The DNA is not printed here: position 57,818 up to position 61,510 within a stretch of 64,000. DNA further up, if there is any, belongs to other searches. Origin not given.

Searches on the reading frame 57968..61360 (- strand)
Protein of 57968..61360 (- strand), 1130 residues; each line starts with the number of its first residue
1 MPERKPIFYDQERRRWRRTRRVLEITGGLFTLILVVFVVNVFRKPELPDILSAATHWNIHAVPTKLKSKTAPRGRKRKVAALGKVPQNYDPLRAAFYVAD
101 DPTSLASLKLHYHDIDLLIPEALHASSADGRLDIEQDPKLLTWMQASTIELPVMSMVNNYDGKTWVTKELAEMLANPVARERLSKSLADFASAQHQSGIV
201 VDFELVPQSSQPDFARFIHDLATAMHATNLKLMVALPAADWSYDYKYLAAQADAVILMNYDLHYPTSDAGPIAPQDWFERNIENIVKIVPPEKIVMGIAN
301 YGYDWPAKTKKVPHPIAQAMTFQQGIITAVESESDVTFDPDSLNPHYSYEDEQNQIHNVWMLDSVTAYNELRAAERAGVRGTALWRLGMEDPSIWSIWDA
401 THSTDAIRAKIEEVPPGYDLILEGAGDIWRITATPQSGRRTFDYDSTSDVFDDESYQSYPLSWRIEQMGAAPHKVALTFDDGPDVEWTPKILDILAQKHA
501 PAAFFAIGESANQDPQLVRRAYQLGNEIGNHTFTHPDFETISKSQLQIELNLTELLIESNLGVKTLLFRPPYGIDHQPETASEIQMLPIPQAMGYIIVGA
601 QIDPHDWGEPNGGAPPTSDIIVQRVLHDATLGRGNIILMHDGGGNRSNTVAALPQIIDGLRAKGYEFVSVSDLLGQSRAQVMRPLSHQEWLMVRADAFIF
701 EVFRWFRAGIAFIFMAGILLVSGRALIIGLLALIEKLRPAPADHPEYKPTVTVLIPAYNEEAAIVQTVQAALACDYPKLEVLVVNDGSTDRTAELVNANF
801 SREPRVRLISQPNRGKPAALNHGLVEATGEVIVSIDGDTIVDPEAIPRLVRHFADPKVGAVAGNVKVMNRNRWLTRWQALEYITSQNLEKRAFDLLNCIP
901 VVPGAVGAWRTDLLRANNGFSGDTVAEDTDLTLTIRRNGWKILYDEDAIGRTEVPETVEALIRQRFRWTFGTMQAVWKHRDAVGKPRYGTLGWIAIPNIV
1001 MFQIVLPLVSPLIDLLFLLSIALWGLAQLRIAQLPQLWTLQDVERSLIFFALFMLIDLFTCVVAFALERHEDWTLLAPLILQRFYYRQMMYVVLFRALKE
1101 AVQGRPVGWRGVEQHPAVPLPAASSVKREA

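Call 52: find_encoding_contigs(protein=window:57968-61360:-, flank=10000, max_places=2)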
Protein window:57968-61360:- (1130 aa): 11 contigs read that carry it; 2 places shown.
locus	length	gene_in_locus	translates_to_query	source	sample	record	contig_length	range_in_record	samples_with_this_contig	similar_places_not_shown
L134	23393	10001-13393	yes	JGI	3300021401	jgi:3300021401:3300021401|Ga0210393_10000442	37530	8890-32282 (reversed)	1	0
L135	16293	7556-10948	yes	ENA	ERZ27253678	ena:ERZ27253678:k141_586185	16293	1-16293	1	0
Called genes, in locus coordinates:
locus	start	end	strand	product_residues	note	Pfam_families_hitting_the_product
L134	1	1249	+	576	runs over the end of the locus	PF19289:PmbA_TldD_3rd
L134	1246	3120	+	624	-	PF19289:PmbA_TldD_3rd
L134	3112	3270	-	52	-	-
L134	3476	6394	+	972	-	PF00069:Pkinase, PF01636:APH (faint), PF07714:PK_Tyr_Ser-Thr, PF03109:ABC1, PF00930:DPPIV_N (faint), PF26550:Tricorn_2nd (weak), PF26549:Tricorn_N, PF26550:Tricorn_2nd (weak), +1 more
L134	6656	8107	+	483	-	PF01545:Cation_efflux, PF16916:ZT_dimer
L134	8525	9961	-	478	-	PF13231:PMT_2 (weak)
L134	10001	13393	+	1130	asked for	PF00704:Glyco_hydro_18, PF01522:Polysacc_deac_1, PF13506:Glyco_transf_21, PF00535:Glycos_transf_2, PF10111:Glyco_tranf_2_2 (weak), PF13641:Glyco_tranf_2_3, PF01644:Chitin_synth_1, PF13632:Glyco_trans_2_3, +1 more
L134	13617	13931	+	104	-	-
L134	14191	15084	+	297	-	PF02548:Pantoate_transf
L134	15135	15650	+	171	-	PF05163:DinB, PF12867:DinB_2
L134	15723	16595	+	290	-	PF02569:Pantoate_ligase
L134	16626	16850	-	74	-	PF00578:AhpC-TSA (weak)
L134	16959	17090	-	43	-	PF08534:Redoxin (weak), PF00578:AhpC-TSA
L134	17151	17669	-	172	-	PF00578:AhpC-TSA, PF08534:Redoxin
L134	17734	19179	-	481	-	PF02934:GatB_N, PF02637:GatB_Yqey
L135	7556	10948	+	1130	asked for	PF00704:Glyco_hydro_18, PF01522:Polysacc_deac_1, PF13506:Glyco_transf_21, PF00535:Glycos_transf_2, PF10111:Glyco_tranf_2_2 (weak), PF13641:Glyco_tranf_2_3, PF01644:Chitin_synth_1, PF13632:Glyco_trans_2_3, +1 more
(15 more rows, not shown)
